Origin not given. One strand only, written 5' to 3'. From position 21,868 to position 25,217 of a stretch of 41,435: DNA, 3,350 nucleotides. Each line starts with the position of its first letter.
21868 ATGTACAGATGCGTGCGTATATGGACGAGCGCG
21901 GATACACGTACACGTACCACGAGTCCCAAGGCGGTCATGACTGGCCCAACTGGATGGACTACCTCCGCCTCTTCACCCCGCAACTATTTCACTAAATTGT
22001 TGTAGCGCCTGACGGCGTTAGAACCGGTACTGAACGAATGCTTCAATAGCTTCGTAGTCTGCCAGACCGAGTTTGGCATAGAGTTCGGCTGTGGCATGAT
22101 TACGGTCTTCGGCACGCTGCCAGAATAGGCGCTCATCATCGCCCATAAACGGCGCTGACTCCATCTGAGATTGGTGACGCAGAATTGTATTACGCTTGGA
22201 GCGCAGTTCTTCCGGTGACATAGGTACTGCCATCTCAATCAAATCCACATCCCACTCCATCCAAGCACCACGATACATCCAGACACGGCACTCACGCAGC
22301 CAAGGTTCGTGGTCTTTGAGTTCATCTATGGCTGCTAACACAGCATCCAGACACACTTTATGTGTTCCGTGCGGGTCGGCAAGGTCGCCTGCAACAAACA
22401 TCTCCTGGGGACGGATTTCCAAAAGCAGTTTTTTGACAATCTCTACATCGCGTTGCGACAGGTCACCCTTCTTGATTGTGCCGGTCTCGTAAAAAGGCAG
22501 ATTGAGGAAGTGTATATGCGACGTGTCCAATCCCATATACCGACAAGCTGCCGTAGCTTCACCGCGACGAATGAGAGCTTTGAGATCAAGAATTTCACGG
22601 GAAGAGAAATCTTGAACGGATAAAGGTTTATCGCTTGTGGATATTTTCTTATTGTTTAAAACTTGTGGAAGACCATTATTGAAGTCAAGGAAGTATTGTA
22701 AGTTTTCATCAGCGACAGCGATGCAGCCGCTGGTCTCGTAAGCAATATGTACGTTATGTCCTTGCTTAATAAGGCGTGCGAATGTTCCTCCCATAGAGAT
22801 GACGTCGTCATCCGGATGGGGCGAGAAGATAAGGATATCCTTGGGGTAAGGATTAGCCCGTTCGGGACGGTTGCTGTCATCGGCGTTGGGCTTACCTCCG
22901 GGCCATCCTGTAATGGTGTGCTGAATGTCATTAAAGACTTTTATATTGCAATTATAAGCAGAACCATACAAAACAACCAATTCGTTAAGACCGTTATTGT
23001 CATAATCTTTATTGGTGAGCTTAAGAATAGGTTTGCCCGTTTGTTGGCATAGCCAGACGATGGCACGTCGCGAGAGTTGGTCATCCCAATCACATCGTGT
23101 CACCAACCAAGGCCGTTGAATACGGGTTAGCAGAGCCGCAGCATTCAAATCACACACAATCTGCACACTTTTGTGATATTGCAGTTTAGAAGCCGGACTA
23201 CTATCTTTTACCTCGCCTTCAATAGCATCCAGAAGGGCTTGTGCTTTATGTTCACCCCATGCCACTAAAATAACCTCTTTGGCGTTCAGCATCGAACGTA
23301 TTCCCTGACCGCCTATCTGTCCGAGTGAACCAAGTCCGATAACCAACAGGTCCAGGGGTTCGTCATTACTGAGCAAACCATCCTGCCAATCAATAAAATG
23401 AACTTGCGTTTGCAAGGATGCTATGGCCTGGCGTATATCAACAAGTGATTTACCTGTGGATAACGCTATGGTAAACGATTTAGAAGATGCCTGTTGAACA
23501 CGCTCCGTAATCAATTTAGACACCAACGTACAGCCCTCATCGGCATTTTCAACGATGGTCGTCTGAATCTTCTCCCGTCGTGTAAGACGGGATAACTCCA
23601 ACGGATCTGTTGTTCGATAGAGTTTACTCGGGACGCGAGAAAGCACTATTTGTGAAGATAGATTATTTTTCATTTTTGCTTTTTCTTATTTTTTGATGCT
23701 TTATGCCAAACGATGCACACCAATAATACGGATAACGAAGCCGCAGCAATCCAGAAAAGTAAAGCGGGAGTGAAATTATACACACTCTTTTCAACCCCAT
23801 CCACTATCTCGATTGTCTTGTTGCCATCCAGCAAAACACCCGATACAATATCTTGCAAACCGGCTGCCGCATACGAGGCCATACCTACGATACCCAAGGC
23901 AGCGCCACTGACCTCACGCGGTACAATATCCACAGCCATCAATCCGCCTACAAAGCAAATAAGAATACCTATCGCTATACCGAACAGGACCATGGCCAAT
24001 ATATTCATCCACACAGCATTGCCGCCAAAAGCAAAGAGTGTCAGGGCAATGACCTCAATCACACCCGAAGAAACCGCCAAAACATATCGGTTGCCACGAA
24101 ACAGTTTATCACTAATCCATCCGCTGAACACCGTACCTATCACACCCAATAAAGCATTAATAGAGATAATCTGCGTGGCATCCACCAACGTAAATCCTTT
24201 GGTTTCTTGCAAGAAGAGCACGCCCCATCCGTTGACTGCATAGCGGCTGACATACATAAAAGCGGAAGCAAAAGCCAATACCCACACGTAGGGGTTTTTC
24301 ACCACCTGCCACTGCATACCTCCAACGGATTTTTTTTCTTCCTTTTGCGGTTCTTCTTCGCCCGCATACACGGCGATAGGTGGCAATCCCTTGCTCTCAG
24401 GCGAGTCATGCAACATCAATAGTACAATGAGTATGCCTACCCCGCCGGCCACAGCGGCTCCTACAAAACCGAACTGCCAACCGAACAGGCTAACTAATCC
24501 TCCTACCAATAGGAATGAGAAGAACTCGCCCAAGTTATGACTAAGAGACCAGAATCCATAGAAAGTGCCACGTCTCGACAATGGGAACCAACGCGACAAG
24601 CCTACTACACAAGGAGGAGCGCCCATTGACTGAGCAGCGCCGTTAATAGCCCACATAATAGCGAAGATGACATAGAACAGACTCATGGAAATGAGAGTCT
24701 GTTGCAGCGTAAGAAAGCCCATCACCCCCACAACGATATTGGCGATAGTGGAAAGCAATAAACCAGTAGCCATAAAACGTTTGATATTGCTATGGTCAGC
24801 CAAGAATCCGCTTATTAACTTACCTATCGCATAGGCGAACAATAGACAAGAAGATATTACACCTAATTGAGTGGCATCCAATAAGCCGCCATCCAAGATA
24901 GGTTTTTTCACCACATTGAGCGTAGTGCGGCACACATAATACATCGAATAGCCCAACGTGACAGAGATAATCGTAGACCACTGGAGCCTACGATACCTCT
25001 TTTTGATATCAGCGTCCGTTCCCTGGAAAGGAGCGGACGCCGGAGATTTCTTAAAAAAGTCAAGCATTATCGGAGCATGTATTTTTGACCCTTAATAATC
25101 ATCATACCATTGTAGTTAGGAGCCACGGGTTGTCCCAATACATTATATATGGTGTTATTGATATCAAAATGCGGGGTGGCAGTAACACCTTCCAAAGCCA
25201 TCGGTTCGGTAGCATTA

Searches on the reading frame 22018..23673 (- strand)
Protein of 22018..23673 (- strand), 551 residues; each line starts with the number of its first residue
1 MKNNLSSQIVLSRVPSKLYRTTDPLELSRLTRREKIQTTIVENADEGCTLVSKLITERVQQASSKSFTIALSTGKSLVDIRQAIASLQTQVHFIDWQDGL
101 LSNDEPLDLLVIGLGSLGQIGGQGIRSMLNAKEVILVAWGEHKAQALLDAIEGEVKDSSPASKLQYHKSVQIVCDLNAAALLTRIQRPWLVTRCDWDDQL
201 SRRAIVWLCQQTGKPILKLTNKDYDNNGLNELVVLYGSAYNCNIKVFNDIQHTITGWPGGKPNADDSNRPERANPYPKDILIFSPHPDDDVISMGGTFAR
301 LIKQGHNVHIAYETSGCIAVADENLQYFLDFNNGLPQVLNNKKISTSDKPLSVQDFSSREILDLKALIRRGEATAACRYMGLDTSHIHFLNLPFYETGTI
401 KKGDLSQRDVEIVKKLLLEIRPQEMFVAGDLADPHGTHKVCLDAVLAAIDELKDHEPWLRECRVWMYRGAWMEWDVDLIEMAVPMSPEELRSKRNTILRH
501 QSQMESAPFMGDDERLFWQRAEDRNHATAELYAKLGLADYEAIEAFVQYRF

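Call 50: search_protein_families(library=pfam, proteins=[window:22018-23673:-], max_evalue=0.00001)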
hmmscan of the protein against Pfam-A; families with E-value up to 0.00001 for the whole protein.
window:22018-23673:- (551 aa): 1 family
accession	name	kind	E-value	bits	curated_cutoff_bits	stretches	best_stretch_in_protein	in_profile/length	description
PF02585.22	PIG-L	-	3.6e-19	70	28.2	1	281-449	1-129/129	GlcNAc-PI de-N-acetylase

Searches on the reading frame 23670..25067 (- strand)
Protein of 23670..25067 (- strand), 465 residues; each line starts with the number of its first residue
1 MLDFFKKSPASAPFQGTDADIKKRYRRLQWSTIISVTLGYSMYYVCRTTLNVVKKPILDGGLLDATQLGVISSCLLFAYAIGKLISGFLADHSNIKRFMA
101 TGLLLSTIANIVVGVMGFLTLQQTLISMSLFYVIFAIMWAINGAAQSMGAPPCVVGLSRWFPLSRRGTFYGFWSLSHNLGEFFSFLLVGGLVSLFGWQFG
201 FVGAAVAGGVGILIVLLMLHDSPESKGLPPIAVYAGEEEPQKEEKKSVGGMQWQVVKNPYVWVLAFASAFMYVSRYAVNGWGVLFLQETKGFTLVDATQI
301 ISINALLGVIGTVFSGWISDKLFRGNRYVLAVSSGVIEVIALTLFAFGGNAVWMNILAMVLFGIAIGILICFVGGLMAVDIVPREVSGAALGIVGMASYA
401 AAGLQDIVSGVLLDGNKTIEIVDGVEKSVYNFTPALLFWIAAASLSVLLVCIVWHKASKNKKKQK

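Call 50: search_protein_families(library=pfam, proteins=[window:23670-25067:-], max_evalue=0.00001)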
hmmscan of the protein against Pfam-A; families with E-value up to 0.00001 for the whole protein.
window:23670-25067:- (465 aa): 1 family
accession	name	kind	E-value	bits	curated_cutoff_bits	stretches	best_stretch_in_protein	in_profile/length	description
PF07690.21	MFS_1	-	5.9e-46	157.4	33.4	1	37-403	2-344/347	Major Facilitator Superfamily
